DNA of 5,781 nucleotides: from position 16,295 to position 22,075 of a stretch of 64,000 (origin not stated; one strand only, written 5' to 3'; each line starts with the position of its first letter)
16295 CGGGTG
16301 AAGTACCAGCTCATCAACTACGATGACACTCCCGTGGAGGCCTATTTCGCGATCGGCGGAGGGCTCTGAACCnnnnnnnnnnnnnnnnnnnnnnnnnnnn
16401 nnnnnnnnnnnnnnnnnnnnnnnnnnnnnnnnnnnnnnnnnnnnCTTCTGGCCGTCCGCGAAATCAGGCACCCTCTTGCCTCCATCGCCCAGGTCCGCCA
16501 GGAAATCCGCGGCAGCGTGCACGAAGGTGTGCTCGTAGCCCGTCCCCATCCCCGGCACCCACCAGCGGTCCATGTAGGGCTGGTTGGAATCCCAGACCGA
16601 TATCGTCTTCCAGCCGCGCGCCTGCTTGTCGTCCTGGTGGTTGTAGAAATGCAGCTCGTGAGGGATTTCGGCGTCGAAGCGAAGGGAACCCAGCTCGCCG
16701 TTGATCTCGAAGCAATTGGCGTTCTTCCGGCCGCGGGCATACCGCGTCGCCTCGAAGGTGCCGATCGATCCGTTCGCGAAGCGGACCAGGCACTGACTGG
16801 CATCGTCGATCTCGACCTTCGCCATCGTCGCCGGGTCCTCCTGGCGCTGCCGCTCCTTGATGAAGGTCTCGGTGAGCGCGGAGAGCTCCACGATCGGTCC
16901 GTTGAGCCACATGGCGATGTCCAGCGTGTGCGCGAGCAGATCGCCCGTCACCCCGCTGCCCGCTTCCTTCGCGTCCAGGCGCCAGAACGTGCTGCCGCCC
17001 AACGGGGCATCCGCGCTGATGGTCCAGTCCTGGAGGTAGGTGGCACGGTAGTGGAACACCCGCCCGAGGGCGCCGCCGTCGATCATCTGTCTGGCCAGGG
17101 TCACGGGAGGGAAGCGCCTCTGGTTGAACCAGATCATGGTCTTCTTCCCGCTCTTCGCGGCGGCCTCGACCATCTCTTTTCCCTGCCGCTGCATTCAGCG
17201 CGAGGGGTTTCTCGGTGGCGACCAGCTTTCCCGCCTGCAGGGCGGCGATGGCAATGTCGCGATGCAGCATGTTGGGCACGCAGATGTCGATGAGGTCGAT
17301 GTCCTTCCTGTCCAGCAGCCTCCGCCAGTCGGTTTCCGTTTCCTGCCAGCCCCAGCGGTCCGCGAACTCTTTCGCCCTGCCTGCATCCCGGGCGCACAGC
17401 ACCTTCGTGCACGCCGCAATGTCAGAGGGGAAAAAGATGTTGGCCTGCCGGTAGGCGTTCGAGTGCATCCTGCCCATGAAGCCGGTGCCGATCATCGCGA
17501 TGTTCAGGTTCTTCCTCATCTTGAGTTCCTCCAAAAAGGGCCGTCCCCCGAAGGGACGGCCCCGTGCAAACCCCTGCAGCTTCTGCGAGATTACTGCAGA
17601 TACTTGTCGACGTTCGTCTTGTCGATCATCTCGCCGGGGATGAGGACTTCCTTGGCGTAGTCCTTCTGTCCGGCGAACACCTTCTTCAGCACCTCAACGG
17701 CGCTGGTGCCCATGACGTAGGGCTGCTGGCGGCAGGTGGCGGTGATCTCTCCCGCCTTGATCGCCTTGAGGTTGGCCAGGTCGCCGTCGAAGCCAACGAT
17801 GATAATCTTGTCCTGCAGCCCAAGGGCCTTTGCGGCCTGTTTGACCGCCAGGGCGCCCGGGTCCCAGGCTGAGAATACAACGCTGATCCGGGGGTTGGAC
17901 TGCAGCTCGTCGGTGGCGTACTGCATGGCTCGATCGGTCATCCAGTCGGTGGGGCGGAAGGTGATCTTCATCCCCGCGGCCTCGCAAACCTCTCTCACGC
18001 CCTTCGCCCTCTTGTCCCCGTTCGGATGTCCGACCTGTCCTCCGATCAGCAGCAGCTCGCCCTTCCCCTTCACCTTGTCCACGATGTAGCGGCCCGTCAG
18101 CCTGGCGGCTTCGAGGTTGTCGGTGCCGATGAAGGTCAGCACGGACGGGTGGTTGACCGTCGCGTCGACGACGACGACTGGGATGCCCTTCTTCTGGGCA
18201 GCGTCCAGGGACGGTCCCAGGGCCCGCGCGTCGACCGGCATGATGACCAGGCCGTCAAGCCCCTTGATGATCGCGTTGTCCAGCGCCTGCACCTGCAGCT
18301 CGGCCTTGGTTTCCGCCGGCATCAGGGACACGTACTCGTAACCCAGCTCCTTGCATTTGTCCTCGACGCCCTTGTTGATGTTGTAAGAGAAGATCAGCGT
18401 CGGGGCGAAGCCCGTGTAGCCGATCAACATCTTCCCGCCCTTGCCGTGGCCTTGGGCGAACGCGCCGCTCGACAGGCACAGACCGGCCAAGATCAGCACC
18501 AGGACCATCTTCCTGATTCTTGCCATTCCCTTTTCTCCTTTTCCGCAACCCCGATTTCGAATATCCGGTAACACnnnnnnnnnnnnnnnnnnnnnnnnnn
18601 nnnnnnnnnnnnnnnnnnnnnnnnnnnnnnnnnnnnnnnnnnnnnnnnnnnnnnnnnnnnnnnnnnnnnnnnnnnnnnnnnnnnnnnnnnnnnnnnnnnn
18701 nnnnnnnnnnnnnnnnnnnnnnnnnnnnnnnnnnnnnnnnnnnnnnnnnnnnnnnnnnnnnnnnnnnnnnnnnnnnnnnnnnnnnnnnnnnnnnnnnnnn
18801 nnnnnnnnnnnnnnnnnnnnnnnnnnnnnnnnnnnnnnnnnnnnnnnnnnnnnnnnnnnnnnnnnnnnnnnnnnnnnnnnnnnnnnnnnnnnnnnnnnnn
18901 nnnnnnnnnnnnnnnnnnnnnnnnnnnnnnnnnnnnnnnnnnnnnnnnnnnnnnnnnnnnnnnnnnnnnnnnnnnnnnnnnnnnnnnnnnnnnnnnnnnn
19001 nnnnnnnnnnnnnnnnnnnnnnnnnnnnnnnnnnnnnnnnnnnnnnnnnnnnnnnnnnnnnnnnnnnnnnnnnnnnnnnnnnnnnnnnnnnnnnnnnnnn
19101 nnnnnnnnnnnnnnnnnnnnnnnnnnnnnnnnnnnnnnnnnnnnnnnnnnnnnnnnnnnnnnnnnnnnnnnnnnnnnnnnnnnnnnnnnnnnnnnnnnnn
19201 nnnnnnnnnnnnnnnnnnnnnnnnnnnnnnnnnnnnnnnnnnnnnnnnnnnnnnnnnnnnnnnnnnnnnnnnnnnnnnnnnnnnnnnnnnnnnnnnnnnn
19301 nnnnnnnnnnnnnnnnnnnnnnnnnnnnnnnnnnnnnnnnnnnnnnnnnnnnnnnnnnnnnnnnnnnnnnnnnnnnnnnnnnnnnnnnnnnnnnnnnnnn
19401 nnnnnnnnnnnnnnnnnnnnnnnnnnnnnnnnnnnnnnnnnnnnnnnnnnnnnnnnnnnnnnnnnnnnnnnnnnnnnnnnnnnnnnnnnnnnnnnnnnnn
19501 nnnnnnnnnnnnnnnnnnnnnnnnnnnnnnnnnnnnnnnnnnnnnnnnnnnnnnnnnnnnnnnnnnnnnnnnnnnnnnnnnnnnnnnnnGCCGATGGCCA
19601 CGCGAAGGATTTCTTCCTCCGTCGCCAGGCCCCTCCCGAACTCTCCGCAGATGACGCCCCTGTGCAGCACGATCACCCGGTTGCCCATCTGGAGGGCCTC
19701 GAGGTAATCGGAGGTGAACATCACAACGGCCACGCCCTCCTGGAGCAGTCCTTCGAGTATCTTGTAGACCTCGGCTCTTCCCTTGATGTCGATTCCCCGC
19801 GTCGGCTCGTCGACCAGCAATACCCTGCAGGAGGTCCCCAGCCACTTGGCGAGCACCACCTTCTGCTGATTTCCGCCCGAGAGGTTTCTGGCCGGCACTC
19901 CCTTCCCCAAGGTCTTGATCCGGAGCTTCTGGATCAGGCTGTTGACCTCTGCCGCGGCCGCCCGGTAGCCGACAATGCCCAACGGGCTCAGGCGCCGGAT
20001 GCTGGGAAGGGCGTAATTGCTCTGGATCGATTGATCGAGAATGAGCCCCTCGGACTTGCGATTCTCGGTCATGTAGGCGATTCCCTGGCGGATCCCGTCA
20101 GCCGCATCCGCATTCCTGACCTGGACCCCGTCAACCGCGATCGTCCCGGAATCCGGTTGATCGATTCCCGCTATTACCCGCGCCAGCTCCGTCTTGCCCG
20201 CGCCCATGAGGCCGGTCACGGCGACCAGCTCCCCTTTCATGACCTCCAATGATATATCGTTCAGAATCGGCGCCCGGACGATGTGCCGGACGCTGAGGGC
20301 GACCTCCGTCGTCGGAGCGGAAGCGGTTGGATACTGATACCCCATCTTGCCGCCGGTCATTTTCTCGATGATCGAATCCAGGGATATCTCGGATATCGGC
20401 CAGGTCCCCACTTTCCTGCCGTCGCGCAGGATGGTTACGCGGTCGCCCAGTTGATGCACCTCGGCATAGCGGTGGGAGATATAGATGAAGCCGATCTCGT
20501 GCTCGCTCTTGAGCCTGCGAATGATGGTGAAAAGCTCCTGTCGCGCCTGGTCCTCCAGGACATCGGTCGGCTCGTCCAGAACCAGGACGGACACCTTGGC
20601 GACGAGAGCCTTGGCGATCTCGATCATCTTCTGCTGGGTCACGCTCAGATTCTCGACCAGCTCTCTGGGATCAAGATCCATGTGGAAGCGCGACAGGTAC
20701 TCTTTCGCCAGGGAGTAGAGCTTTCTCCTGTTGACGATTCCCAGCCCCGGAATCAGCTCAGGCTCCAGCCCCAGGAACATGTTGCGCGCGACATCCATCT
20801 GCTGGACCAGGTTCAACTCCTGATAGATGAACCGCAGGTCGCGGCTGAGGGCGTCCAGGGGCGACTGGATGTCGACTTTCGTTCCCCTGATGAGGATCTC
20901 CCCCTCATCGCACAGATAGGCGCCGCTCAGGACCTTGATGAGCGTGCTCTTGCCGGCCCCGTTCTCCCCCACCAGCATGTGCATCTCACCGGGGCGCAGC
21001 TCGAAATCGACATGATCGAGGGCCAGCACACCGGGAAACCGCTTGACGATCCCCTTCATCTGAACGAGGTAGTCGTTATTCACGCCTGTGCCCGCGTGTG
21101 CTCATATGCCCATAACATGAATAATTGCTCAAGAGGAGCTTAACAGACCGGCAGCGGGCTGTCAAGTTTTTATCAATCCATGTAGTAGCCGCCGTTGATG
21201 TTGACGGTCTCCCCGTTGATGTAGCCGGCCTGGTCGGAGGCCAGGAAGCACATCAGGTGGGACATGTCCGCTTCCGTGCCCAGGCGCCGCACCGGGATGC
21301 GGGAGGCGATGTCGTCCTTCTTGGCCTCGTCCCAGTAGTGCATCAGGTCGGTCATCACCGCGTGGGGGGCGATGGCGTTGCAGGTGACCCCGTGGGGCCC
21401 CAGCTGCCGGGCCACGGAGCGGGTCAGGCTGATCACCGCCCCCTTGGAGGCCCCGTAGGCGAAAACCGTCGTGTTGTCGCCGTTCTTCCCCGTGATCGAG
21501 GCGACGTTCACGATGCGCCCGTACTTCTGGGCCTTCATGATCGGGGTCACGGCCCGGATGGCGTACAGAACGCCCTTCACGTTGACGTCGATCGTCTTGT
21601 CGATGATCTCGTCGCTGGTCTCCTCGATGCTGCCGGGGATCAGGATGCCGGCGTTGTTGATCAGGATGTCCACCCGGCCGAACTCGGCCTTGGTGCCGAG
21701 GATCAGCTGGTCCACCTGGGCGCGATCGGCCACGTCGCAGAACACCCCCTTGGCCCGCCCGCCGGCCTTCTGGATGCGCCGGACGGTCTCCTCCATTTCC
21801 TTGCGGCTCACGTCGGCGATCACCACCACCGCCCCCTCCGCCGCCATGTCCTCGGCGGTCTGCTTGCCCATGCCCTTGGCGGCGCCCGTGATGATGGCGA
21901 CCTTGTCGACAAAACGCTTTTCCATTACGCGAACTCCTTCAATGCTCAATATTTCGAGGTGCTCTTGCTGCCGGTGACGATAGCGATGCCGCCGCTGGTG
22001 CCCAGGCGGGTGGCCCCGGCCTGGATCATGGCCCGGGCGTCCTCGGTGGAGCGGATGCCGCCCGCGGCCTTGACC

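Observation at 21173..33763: Two DERA/RpiB-type (SPU-like) microcompartment loci in tandem, only one with an aldehyde dehydrogenase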

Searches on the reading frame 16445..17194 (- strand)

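Call 53: search_protein_families(library=pfam, proteins=[window:16445-17194:-])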
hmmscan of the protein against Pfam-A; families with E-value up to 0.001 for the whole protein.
window:16445-17194:- (250 aa): 2 families
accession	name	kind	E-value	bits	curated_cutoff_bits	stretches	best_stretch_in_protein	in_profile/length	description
PF22725.1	GFO_IDH_MocA_C3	-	1.8e-28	99.5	27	1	33-172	3-124/124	GFO/IDH/MocA C-terminal domain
PF02894.22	GFO_IDH_MocA_C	-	1.1e-13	51.9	22.9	1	35-192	1-148/218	Oxidoreductase family, C-terminal alpha/beta domain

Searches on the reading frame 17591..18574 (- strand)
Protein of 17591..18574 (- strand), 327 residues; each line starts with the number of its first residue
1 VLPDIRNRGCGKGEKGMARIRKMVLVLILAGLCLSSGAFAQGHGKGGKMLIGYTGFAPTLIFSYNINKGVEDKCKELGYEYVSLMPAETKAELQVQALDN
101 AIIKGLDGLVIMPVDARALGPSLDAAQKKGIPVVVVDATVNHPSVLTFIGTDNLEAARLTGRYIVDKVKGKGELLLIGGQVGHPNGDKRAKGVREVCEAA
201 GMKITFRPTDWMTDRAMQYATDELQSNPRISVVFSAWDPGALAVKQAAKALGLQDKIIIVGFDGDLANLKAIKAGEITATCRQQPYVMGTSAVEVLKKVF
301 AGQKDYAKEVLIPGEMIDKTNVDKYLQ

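Call 53: search_protein_families(library=pfam, proteins=[window:17591-18574:-])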
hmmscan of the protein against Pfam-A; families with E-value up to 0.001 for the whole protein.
window:17591-18574:- (327 aa): 4 families
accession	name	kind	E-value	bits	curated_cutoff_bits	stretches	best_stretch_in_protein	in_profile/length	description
PF13407.12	Peripla_BP_4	-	4.2e-61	207.2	35.1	1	66-304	16-258/258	Periplasmic binding protein domain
PF00532.27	Peripla_BP_1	-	7.7e-14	52.3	22.2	1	62-263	15-224/281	Periplasmic binding proteins and sugar binding domain of LacI family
PF13458.12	Peripla_BP_6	-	1.6e-08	35.1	31.7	1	110-275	73-238/343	Periplasmic binding protein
PF13377.12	Peripla_BP_3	-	1.7e-08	35.2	26.5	1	174-317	12-162/167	Periplasmic binding protein-like domain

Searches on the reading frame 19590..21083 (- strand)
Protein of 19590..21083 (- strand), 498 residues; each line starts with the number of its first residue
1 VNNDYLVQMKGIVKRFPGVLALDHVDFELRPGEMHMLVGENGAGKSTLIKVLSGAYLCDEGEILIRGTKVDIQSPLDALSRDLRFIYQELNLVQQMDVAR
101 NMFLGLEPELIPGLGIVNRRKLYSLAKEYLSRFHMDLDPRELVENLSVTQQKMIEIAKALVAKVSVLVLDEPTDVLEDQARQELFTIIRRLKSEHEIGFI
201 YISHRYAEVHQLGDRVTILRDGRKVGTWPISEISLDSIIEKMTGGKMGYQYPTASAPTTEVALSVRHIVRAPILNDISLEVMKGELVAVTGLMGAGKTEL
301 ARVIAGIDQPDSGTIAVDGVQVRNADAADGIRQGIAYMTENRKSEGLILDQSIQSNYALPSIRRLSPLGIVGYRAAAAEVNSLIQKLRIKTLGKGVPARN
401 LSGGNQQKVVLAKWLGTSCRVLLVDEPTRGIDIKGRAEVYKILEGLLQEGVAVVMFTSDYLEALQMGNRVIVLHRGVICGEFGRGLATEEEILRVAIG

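Call 53: search_protein_families(library=pfam, proteins=[window:19590-21083:-])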
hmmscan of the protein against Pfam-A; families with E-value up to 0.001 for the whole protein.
window:19590-21083:- (498 aa): 11 families
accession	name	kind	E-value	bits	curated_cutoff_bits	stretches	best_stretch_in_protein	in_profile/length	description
PF00005.33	ABC_tran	-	1.1e-54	185.2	25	2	22-173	1-136/137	ABC transporter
PF13304.12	AAA_21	-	4.9e-12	46.9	27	0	359-453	179-293/304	AAA domain, putative AbiEii toxin, Type IV TA system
PF13401.12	AAA_22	-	6.6e-07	30.1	27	0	35-204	8-123/130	AAA domain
PF13191.12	AAA_16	-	7.9e-06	26.9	32.6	0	33-91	25-83/167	AAA ATPase domain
PF02367.23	TsaE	-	1.4e-05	25.4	26.6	0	280-305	17-42/128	Threonylcarbamoyl adenosine biosynthesis protein TsaE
PF13555.12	AAA_29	-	3e-05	24.1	27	0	24-49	14-39/61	P-loop containing region of AAA domain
PF13671.12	AAA_33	-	7.5e-05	23.5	27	0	34-53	1-20/143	AAA domain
PF02463.25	SMC_N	-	0.00039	20.4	40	0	33-50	25-42/220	RecF/RecN/SMC N terminal domain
PF03193.22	RsgA_GTPase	-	0.0004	20.7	30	0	27-56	102-130/174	RsgA GTPase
PF00004.35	AAA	-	0.00047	21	21.2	0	36-55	2-21/131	ATPase family associated with various cellular activities (AAA)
PF13238.12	AAA_18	-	0.00049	21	29.4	0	287-304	1-18/128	AAA domain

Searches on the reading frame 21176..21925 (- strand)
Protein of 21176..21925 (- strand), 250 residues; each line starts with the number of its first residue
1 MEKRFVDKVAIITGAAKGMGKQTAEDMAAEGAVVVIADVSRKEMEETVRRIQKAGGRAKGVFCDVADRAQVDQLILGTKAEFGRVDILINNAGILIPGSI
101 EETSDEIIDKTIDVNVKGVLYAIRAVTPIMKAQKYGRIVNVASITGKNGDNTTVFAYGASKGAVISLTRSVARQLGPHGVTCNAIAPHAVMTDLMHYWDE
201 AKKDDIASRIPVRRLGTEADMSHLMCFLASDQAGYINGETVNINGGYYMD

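Call 9: search_protein_families(library=pfam, proteins=[window:21176-21925:-])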
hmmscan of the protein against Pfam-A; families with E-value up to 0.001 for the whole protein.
seq(250 aa): 4 families
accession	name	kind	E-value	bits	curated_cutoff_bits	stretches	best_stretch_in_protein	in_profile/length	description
PF13561.12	adh_short_C2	-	1.1e-62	212.2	27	1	14-247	1-235/236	Enoyl-(Acyl carrier protein) reductase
PF00106.31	adh_short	-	1.2e-57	195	26.6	1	8-201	1-193/195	short chain dehydrogenase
PF08659.16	KR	-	8e-14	52.4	22.6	1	11-168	4-160/180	KR domain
PF01370.27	Epimerase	-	1.8e-05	24.7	20.9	1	11-180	2-165/240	NAD dependent epimerase/dehydratase family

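Call 54: search_protein_families(library=ncbifam, proteins=[window:21176-21925:-])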
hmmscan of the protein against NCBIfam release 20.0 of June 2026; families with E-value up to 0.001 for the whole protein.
window:21176-21925:- (250 aa): 230 families (the best 25 are shown)
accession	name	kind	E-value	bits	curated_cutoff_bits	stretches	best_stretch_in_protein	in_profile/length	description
NF005559.1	PRK07231.1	subfamily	2.3e-68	230.4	215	1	5-248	2-248/249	glucose 1-dehydrogenase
NF004198.0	PRK05653.1-3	equivalog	2.5e-68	230.2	296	1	5-249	5-248/248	3-oxoacyl-ACP reductase FabG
NF052558.1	MBtsdlDhBudC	equivalog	2.7e-65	220.4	270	1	5-247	1-241/250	meso-2,3-butanediol dehydrogenase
NF009468.0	PRK12826.1-4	equivalog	4.6e-61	206.7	318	1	2-247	2-247/256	SDR family oxidoreductase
TIGR01830.1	3oxo_ACP_reduc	equivalog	7.7e-61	205.8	297.75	1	10-247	1-238/239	3-oxoacyl-[acyl-carrier-protein] reductase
NF009466.0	PRK12826.1-2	subfamily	4.4e-60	203.2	222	1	8-249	4-246/248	3-oxoacyl-ACP reductase FabG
NF004818.0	PRK06172.1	equivalog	2.6e-59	200.6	336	1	1-247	1-250/253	SDR family oxidoreductase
NF009093.0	PRK12429.1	subfamily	8e-58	195.7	258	1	6-249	4-258/259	3-hydroxybutyrate dehydrogenase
NF006070.0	PRK08213.1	subfamily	1.8e-57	194.8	279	1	7-247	12-256/259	gluconate 5-dehydrogenase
NF004791.0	PRK06138.1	equivalog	5.5e-57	192.9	312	1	4-247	2-249/252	SDR family oxidoreductase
NF009464.0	PRK12824.1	subfamily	1e-56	192.3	269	1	7-249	2-244/245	3-oxoacyl-ACP reductase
NF005309.0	PRK06841.1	subfamily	1e-56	192.3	286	1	5-248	13-253/255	GolD/DthD family dehydrogenase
NF004197.0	PRK05653.1-1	equivalog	2.9e-56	190.9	332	1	1-249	1-248/249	3-oxoacyl-ACP reductase FabG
NF005472.0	PRK07067.1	equivalog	7.6e-55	186.2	338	1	3-249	2-256/257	L-iditol 2-dehydrogenase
NF004202.0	PRK05653.2-2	equivalog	6.7e-54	183.1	333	1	3-247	3-247/259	3-oxoacyl-ACP reductase FabG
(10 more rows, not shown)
